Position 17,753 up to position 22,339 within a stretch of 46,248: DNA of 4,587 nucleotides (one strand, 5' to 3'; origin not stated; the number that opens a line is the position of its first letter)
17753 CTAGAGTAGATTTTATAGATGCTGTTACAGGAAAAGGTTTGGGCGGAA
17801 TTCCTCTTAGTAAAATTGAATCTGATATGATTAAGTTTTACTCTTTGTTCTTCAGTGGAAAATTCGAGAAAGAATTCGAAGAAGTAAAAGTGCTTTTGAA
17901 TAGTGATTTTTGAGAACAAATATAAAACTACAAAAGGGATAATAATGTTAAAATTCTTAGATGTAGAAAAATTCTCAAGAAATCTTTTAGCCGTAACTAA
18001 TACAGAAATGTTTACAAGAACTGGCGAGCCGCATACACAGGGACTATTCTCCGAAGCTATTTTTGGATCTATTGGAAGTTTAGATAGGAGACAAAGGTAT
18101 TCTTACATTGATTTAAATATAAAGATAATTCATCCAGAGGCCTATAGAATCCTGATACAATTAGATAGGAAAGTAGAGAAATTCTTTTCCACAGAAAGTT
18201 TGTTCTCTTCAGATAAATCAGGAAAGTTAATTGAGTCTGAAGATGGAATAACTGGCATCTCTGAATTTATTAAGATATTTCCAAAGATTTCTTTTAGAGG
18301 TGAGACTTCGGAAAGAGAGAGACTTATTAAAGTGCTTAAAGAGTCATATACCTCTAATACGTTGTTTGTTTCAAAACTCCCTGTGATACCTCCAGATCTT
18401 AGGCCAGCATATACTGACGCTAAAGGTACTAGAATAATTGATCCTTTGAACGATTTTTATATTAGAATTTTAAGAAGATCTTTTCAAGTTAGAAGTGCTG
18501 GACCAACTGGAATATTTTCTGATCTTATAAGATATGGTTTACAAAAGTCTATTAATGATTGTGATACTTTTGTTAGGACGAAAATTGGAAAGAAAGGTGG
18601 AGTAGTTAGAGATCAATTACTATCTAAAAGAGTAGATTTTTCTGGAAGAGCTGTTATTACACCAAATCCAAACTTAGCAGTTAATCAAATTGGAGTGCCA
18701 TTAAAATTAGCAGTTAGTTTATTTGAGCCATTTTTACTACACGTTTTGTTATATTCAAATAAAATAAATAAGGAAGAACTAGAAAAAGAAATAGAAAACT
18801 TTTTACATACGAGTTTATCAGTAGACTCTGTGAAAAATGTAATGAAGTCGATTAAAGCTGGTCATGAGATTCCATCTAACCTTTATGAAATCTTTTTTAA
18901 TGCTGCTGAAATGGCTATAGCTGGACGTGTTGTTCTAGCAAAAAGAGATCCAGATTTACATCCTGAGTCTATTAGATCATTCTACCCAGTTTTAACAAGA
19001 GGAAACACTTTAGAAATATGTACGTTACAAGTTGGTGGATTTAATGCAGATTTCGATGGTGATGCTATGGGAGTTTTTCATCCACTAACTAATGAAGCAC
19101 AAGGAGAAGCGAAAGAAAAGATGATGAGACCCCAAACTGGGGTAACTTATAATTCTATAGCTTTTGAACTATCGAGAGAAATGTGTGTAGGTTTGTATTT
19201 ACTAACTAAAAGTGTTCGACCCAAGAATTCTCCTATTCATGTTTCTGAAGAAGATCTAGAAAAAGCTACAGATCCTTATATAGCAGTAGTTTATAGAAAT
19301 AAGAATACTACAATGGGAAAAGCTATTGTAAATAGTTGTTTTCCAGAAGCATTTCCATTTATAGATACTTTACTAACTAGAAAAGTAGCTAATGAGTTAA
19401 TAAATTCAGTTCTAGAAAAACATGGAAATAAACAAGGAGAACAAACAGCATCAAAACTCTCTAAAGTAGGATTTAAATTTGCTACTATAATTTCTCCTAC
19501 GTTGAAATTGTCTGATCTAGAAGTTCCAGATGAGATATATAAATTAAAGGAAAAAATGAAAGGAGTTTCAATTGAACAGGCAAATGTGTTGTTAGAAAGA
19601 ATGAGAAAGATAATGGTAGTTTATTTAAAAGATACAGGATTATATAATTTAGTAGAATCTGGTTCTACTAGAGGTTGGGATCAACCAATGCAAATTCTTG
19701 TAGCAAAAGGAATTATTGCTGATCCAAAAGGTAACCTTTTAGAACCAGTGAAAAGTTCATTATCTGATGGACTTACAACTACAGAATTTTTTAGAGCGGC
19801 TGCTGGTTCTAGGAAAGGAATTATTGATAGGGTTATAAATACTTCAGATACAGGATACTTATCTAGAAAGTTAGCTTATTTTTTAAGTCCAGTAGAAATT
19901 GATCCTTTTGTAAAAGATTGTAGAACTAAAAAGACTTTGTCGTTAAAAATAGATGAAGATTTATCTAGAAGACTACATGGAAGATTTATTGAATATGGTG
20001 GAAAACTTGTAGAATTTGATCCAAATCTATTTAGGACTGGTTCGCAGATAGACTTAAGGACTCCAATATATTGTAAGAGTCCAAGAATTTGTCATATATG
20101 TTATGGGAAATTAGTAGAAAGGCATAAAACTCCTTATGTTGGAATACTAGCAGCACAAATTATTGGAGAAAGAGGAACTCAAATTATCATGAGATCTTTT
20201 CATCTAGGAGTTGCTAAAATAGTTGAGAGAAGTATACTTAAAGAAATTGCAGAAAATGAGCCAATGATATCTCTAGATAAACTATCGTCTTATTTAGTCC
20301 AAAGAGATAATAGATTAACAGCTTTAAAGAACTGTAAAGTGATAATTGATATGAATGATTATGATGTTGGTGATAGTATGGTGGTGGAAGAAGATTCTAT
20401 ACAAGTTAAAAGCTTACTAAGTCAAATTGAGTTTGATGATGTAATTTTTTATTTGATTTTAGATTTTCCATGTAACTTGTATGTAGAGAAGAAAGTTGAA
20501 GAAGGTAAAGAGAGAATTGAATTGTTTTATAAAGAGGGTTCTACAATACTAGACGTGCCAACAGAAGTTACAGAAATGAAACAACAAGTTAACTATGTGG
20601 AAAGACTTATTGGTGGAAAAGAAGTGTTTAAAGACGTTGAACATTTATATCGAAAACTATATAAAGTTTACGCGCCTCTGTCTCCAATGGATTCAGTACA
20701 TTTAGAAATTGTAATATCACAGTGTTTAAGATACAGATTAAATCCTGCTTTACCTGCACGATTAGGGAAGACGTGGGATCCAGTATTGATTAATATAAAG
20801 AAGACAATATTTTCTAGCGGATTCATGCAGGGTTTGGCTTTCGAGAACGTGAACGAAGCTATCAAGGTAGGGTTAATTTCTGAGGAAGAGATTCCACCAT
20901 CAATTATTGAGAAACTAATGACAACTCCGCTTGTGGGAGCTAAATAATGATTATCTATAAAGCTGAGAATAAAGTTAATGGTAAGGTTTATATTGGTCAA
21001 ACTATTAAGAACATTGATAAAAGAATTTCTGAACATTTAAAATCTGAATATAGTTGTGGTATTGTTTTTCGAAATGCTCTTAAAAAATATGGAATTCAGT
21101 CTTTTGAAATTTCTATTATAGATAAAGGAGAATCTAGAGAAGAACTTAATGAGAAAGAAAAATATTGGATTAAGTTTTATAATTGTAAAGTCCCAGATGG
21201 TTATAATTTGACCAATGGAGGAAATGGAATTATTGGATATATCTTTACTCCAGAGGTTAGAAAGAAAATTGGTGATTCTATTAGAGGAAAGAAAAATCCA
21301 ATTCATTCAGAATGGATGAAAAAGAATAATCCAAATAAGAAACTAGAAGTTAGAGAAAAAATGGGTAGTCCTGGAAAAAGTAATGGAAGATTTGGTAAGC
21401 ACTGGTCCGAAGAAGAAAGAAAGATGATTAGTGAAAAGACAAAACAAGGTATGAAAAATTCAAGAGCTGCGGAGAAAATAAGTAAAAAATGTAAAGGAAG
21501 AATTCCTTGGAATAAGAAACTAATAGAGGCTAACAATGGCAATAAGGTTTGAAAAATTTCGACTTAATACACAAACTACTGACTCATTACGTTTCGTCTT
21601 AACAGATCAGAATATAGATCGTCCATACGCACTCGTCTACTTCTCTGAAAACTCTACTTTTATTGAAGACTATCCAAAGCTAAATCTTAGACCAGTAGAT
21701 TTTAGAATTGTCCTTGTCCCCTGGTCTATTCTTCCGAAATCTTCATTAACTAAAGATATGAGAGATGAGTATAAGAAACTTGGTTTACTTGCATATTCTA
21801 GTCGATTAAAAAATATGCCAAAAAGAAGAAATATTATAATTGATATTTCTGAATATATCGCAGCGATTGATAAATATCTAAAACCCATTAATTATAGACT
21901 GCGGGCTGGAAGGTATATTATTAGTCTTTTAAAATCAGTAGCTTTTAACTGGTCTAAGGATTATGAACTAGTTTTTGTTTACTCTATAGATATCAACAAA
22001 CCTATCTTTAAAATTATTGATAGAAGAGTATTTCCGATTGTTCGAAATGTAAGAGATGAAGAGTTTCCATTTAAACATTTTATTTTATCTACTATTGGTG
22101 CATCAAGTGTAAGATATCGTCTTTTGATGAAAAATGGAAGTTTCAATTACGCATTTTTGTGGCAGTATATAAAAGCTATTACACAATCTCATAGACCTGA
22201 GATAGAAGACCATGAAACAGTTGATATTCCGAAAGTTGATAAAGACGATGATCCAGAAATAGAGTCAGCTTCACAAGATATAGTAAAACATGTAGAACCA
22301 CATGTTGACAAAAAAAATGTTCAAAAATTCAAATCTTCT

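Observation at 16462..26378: A phage-borne two-gene multisubunit RNA polymerase with full-length, unsplit beta-prime and beta subunits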

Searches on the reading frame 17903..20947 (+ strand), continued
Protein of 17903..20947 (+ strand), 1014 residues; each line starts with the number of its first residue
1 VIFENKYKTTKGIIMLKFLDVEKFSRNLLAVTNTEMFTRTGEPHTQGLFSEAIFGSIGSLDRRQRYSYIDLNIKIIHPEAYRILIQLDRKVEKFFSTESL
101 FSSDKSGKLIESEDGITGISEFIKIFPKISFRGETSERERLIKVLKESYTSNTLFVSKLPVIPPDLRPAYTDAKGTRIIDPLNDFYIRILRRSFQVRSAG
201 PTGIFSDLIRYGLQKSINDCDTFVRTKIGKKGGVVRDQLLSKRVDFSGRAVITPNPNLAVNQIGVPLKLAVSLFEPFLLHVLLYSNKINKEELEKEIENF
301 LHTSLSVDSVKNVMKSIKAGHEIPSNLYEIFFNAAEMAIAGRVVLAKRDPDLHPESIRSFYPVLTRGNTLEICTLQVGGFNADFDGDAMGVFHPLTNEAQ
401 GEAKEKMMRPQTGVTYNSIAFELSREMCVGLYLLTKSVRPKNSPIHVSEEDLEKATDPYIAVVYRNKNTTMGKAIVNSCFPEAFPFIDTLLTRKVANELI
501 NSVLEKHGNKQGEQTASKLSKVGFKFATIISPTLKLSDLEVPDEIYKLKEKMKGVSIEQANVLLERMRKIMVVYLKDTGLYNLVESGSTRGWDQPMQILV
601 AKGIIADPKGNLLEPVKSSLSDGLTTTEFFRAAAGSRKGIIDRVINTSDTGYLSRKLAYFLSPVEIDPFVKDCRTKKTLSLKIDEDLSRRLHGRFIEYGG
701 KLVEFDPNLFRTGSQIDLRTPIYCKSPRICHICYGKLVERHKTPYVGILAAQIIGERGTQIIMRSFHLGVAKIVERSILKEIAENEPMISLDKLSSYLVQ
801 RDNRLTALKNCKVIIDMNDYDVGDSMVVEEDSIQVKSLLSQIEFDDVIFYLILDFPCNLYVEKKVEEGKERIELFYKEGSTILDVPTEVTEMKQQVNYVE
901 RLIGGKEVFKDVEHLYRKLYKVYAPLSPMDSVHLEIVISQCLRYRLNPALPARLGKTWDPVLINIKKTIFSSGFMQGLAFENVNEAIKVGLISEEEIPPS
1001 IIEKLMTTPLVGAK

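Call 92: find_encoding_contigs(protein=P0039, flank=10000, max_places=1)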
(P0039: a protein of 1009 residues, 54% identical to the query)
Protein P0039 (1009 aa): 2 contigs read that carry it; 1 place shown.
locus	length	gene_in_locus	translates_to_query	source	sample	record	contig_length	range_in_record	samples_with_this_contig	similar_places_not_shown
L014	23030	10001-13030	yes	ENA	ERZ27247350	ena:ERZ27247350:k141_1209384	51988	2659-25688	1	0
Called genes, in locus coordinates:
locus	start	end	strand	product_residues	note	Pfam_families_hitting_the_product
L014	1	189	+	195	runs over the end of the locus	-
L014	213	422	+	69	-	-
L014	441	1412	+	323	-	PF12705:PDDEXK_1 (faint)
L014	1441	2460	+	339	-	-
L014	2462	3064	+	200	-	-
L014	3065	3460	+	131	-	-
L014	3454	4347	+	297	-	-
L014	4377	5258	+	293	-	PF04717:Phage_base_V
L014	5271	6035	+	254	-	-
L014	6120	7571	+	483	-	-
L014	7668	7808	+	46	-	-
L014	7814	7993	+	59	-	-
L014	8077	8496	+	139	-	-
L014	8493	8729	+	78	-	-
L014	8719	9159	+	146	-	PF01981:PTH2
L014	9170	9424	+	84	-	-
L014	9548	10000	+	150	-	-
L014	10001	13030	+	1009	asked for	PF00623:RNA_pol_Rpb1_2, PF04998:RNA_pol_Rpb1_5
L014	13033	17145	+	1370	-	PF04565:RNA_pol_Rpb2_3, PF00562:RNA_pol_Rpb2_6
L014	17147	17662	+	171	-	-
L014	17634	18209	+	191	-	PF14567:SUKH_5, PF09346:SMI1_KNR4, PF14568:SUKH_6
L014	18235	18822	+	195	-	-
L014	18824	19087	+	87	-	-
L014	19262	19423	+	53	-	-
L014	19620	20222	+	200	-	-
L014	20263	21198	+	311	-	-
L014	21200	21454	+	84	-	-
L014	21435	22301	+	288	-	PF01145:Band_7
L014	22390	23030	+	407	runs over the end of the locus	-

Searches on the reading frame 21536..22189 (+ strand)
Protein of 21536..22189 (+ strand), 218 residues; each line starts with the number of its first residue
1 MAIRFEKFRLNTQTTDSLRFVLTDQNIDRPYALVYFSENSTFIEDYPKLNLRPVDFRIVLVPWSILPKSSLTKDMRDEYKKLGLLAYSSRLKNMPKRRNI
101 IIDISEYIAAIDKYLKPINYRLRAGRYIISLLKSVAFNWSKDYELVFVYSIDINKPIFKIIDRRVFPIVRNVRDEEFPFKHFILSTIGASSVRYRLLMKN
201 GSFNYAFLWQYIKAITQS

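Call 110: search_protein_representatives(protein=window:21536-22189:+)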
Query: 218 residues. Proteins with E-value up to 0.001 (for the whole library): 65; up to 1e-10: 33; up to 1e-30: 13. The best 65 are listed.
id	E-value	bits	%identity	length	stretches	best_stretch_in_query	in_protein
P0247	3.5e-48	180.6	46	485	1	3-215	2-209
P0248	1.6e-44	168.6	43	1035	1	5-215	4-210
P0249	1.7e-43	165.2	42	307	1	4-215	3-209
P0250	3.3e-41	157.8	41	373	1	3-214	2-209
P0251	9.7e-41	156.2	39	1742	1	3-216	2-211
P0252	1.1e-40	156.0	39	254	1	3-214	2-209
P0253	6.8e-38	146.9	41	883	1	3-212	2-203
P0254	7.7e-38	146.8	39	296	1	3-204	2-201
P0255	3.9e-37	144.5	38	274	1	8-215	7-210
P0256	9.9e-37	143.1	43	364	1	33-215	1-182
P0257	1.5e-34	136.0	38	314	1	3-215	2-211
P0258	6.9e-31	124.1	35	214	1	29-214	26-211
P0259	7.5e-31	123.9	42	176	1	4-166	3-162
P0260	5.2e-29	117.9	38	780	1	19-215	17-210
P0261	6.2e-29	117.7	36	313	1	5-215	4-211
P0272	1.4e-17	80.6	34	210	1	29-214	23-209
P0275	3.8e-13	66.1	29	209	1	26-214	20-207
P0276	4.6e-12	62.6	27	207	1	28-208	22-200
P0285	1.6e-08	51.0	25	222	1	12-208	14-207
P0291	6.2e-08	49.1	26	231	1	23-198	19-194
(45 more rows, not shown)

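Call 111: find_encoding_contigs(protein=P0276, flank=8000, max_places=2)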
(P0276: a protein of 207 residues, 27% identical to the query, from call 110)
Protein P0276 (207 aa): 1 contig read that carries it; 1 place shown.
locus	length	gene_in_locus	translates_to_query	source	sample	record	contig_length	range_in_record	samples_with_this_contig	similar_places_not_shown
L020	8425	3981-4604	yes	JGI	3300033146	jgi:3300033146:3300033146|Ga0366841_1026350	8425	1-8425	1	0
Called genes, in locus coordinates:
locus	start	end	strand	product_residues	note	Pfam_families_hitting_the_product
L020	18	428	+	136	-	-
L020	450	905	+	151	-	-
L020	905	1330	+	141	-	-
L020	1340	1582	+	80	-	-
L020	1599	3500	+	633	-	PF07230:Portal_T4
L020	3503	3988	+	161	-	-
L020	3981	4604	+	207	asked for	-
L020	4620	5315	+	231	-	PF03420:Peptidase_S77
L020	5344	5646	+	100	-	-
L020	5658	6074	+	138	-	-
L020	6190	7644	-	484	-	PF07068:Gp23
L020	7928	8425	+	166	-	?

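Call 113: find_encoding_contigs(protein=P0285, flank=8000, max_places=2)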
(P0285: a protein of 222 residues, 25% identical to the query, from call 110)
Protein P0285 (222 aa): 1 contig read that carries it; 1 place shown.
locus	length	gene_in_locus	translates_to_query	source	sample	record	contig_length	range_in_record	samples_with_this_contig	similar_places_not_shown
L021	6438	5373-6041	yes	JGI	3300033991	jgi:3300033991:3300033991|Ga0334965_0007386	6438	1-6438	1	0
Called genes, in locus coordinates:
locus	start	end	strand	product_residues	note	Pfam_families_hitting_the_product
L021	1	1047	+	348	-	?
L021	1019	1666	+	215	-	-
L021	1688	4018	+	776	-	PF04983:RNA_pol_Rpb1_3 (faint), PF00623:RNA_pol_Rpb1_2, PF04998:RNA_pol_Rpb1_5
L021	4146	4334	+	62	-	PF09723:Zn_ribbon_8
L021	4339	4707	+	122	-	PF03013:Pyr_excise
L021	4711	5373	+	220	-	-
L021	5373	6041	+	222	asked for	-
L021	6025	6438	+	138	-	?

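Call 114: find_encoding_contigs(protein=P0291, flank=8000, max_places=2)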
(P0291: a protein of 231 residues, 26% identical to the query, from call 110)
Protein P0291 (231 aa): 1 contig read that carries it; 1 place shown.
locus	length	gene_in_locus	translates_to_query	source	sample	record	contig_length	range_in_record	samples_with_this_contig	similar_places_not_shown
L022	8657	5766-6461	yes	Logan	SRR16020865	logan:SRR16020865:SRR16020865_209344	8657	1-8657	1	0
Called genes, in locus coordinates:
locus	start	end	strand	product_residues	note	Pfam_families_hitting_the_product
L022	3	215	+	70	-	?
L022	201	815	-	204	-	PF02223:Thymidylate_kin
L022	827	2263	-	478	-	-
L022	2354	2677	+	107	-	-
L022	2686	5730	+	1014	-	PF00623:RNA_pol_Rpb1_2, PF04998:RNA_pol_Rpb1_5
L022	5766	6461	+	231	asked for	-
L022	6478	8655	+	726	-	?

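Call 115: find_encoding_contigs(protein=P0275, flank=10000, max_places=3)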
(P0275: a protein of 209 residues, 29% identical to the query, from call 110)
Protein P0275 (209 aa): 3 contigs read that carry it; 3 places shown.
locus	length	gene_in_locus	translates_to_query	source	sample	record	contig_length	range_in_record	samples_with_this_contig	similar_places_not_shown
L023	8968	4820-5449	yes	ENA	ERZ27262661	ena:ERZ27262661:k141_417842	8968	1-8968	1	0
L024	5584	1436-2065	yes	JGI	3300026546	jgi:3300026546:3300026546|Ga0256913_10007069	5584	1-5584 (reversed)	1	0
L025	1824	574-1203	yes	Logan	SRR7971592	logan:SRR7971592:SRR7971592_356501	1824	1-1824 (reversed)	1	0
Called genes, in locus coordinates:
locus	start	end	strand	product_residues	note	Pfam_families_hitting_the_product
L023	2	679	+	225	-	?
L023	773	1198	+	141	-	-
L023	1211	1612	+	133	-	-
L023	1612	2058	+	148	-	-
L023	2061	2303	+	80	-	-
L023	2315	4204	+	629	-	PF07230:Portal_T4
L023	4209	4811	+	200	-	-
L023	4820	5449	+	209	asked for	-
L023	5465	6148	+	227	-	PF03420:Peptidase_S77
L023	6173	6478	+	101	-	-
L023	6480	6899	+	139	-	-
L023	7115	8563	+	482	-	PF07068:Gp23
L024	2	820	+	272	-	?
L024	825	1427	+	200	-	-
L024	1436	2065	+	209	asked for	-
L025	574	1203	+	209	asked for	-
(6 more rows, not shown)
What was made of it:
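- Free-standing N-domain homologues between the portal and prohead-protease genes are hard to explain by an alpha-like role (calls 111, 115).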

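Call 116: search_protein_families(library=phrogs, proteins=[P0275, P0276, P0272, L023:4209-4811:+, L023:6173-6478:+, L023:6480-6899:+, window:21536-22189:+, P0291, P0285], max_evalue=0.1)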
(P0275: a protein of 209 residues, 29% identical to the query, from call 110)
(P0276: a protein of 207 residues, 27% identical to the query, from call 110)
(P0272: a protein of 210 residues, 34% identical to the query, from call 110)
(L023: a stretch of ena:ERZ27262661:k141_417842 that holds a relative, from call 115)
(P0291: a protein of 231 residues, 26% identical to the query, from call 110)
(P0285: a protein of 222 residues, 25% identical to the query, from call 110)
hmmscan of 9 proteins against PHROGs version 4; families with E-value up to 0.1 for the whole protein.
P0275 (209 aa): 0 families

P0276 (207 aa): 1 family
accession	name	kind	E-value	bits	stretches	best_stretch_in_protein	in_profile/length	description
phrog_34772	-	unknown function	0.054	14.3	0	123-165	15-55/60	-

P0272 (210 aa): 0 families

L023:4209-4811:+ (200 aa): 0 families

L023:6173-6478:+ (101 aa): 2 families
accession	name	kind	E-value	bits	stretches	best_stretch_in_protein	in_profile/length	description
phrog_21517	-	unknown function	0.00034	21.6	1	2-43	10-51/60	-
phrog_4039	-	unknown function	0.0036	18.2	1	26-95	20-89/140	-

L023:6480-6899:+ (139 aa): 3 families
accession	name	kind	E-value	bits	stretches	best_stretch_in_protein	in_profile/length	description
phrog_473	-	head and packaging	0.037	15.5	1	42-75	40-73/75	virion structural protein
phrog_31381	-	unknown function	0.057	14.3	1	39-88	135-183/196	-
phrog_32952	-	unknown function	0.074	12.5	1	56-132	400-476/489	-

window:21536-22189:+ (218 aa): 0 families

P0291 (231 aa): 1 family
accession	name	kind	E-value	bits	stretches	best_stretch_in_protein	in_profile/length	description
phrog_16136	-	unknown function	0.052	14.3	0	176-210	21-56/60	-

P0285 (222 aa): 0 families

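Call 128: find_encoding_contigs(protein=P0258, flank=10000, max_places=2)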
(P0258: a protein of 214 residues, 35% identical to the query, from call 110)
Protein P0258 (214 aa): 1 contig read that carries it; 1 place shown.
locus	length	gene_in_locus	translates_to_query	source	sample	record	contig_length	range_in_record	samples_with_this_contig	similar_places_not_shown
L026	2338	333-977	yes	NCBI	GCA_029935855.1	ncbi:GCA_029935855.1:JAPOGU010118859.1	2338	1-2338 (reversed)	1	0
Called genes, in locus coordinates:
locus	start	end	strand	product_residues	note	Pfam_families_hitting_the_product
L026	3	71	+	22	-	?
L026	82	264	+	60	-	-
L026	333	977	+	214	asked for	-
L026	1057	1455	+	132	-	-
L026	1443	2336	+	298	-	?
